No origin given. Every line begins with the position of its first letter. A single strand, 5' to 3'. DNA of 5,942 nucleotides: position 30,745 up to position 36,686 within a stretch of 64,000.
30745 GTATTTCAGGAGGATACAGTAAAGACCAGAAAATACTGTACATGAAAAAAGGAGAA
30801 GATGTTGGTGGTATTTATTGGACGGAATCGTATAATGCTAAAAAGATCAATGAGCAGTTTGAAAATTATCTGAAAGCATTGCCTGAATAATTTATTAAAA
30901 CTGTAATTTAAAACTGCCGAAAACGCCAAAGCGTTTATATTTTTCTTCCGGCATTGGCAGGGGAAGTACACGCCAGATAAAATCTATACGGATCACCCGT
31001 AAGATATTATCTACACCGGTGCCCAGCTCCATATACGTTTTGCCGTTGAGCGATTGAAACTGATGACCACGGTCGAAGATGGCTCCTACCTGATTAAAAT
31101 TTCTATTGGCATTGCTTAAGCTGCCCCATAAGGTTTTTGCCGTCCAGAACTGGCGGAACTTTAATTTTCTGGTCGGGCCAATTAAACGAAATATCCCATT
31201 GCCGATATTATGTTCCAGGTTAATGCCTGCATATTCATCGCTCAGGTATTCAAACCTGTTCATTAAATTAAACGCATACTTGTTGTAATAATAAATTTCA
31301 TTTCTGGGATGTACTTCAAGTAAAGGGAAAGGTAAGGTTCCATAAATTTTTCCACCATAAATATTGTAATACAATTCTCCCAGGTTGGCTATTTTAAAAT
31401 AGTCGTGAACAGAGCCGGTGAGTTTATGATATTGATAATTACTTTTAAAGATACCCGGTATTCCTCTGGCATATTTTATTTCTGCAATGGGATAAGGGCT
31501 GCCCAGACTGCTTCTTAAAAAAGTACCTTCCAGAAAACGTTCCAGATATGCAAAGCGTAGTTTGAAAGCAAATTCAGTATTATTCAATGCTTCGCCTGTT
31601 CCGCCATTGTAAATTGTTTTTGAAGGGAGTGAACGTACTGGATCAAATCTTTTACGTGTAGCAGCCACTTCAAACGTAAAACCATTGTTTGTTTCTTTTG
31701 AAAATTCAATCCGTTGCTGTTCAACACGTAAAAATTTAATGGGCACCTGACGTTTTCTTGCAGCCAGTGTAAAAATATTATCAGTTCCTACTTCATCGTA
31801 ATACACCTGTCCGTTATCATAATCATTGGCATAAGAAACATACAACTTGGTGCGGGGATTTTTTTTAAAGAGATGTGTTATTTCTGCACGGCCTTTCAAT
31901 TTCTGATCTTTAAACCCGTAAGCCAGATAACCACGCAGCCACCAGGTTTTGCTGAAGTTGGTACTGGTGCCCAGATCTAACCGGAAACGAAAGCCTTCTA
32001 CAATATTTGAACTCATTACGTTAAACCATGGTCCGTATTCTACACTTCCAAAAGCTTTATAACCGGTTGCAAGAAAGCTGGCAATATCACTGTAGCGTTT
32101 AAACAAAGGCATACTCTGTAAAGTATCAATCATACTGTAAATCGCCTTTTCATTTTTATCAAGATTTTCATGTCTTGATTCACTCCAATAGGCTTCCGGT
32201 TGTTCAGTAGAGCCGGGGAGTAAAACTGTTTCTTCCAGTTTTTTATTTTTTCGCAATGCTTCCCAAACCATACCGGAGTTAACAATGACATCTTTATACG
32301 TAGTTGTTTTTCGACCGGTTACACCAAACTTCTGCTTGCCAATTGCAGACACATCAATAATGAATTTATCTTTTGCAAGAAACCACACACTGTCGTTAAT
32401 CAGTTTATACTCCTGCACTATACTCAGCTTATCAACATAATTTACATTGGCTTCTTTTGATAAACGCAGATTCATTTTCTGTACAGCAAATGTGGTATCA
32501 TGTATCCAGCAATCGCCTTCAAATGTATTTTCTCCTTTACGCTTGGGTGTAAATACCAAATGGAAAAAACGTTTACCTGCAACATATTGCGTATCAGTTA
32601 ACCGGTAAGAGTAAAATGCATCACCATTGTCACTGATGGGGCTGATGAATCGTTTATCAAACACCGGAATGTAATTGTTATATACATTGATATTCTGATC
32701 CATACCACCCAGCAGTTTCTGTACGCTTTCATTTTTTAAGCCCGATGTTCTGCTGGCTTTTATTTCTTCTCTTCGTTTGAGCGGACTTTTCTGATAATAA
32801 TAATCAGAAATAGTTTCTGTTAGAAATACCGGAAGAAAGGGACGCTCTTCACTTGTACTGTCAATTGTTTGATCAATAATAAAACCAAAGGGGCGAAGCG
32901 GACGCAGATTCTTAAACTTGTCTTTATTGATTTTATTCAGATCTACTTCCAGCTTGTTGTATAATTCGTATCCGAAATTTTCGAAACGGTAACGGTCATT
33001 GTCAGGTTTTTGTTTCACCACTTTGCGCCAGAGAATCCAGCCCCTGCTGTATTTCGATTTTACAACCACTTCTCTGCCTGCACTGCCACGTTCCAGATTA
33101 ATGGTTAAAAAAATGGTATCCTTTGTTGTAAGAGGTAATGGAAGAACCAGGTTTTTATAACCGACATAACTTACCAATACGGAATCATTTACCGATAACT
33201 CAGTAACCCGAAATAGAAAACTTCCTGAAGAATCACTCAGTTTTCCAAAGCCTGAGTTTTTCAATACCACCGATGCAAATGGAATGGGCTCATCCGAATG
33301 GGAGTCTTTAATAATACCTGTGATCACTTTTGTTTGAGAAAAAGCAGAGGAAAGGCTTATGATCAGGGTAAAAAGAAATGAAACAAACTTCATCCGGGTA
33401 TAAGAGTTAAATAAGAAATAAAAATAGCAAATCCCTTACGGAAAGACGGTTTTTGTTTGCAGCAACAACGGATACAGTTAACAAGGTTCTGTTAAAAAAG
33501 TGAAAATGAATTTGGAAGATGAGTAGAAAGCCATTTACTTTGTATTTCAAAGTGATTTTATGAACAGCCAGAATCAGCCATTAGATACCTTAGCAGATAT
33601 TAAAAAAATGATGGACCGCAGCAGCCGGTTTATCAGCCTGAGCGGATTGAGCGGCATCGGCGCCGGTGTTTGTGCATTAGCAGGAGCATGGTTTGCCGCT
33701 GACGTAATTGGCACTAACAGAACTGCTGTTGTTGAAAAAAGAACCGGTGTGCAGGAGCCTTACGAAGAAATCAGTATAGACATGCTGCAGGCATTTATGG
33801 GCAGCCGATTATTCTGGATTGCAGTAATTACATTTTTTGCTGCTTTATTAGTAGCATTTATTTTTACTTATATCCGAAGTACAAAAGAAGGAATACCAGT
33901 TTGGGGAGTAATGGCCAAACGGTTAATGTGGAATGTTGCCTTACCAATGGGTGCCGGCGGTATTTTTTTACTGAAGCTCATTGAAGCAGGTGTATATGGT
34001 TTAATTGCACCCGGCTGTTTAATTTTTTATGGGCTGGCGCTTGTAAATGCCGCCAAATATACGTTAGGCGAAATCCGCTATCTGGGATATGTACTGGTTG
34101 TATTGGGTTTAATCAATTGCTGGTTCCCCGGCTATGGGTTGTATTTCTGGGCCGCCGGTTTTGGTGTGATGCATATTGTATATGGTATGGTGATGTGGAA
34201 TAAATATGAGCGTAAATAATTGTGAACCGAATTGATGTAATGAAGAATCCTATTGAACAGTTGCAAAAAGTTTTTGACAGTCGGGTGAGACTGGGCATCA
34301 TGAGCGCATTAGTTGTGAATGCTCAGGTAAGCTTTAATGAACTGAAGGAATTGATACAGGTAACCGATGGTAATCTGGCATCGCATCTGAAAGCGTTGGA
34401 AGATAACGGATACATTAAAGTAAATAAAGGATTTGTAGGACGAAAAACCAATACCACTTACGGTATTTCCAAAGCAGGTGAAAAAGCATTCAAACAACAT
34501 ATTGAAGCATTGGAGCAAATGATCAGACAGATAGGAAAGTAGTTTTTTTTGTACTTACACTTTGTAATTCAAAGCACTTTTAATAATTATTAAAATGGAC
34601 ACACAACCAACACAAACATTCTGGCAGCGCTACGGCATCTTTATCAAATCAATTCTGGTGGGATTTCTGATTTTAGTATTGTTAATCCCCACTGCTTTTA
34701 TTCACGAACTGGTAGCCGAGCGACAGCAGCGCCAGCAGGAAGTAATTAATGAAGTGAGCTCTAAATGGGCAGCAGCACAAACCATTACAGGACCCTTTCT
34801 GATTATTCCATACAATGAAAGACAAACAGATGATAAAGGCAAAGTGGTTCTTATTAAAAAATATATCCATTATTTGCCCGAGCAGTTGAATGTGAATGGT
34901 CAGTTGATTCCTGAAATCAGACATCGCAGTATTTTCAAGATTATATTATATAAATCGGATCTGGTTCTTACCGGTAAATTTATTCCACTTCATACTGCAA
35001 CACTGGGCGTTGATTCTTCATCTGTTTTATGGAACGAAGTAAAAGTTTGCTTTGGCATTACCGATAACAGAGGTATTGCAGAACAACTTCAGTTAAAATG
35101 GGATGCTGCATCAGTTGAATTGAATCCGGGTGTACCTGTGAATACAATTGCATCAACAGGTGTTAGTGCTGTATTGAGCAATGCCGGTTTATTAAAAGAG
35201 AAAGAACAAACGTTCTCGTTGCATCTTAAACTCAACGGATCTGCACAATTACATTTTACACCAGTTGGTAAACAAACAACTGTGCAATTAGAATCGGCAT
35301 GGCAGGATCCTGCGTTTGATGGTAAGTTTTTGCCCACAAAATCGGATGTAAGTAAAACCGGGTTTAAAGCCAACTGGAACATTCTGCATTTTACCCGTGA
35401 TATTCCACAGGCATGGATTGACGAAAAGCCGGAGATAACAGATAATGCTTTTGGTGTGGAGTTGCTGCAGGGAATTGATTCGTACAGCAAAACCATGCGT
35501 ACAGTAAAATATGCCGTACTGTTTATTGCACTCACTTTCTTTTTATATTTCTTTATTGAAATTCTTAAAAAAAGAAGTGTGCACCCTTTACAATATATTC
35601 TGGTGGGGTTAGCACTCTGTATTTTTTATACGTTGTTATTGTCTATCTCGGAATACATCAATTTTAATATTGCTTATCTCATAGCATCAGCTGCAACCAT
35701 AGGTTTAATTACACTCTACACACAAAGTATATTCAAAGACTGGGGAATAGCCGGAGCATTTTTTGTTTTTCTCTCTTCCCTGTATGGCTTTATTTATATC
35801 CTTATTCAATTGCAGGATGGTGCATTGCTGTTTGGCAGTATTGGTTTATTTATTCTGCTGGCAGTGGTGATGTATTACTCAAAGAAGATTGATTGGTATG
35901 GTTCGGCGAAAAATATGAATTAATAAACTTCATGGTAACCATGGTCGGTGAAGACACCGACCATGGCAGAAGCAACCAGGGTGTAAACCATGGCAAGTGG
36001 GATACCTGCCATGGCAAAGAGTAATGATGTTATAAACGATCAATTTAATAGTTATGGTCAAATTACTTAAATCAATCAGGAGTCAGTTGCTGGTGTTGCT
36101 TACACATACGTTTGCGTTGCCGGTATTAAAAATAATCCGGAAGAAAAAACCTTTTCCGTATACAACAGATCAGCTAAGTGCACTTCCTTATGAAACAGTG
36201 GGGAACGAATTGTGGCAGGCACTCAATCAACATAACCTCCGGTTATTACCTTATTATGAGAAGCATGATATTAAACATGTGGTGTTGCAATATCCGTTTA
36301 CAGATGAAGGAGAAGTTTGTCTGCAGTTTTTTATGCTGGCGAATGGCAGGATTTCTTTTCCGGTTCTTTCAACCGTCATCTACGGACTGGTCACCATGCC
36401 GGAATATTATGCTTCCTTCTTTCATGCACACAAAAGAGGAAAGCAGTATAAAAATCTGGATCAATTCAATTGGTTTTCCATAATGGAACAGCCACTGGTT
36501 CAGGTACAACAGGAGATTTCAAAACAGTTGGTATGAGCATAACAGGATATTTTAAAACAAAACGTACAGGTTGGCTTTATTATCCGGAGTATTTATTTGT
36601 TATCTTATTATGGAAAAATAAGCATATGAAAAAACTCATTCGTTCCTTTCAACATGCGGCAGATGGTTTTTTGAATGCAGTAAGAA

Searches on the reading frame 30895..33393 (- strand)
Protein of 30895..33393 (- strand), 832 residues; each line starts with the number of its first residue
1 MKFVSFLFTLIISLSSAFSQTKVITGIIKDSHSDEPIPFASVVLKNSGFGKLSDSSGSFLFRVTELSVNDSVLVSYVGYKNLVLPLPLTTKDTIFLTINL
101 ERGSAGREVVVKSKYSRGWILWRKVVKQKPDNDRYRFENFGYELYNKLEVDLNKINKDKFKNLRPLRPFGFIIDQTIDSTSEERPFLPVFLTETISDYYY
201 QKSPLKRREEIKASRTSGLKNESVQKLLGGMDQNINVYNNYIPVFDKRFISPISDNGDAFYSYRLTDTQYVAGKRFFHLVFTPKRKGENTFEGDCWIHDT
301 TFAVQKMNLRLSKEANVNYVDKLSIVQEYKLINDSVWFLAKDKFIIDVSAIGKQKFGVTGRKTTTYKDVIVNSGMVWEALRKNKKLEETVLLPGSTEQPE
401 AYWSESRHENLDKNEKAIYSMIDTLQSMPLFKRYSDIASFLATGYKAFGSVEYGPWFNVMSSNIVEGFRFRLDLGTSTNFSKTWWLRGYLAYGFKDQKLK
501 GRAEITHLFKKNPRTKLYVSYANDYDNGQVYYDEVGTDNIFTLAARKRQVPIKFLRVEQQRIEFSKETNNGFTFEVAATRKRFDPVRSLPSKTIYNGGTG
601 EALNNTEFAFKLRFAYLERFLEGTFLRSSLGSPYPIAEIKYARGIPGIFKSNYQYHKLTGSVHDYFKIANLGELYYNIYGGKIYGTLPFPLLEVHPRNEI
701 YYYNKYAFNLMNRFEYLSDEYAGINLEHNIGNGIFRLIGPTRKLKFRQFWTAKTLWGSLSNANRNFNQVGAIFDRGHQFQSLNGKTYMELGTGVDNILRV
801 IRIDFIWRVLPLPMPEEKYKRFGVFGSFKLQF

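Call 42: search_protein_families(library=pfam, proteins=[window:30895-33393:-], max_evalue=0.00001)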
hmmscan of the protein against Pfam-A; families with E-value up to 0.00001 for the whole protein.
window:30895-33393:- (832 aa): 3 families
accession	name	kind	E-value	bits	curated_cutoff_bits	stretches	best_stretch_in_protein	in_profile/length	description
PF18939.6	DUF5686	-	1.5e-58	199.2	39.2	1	123-757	3-656/669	Family of unknown function (DUF5686)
PF13715.12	CarbopepD_reg_2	-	1e-11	45.2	32.2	1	24-111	1-88/88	CarboxypepD_reg-like domain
PF13620.12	CarboxypepD_reg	-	4.6e-07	30.5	32.3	1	24-100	2-81/82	Carboxypeptidase regulatory-like domain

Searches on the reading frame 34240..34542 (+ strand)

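Call 42: search_protein_families(library=pfam, proteins=[window:34240-34542:+], max_evalue=0.00001)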
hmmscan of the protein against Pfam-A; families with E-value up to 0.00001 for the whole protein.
window:34240-34542:+ (100 aa): 2 families
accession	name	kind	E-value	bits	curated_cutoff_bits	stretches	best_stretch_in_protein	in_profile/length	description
PF13601.12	HTH_34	-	6.4e-29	100.4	27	1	16-95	1-80/80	Winged helix DNA-binding domain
PF13412.12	HTH_24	-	3e-06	27.1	21.9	0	16-60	4-48/48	Winged helix-turn-helix DNA-binding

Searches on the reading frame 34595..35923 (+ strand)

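Call 42: search_protein_families(library=pfam, proteins=[window:34595-35923:+], max_evalue=0.00001)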
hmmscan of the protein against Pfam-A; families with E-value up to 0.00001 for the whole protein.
window:34595-35923:+ (442 aa): 1 family
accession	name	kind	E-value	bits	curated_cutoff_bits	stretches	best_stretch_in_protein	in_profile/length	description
PF06123.17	CreD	-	7.4e-153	509.9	23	1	15-435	2-428/428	Inner membrane protein CreD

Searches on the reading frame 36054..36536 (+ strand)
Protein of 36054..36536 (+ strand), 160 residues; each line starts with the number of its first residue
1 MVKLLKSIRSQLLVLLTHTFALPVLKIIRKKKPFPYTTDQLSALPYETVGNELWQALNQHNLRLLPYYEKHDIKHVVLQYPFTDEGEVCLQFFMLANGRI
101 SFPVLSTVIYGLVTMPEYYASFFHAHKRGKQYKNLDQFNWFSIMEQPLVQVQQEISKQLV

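Call 42: search_protein_families(library=pfam, proteins=[window:36054-36536:+], max_evalue=0.00001)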
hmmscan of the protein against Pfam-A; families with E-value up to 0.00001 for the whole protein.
window:36054-36536:+ (160 aa): 1 family
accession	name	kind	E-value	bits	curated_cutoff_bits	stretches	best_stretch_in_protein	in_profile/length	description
PF05019.18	Coq4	-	2.4e-08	34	22.9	1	67-155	122-215/221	Coenzyme Q (ubiquinone) biosynthesis protein Coq4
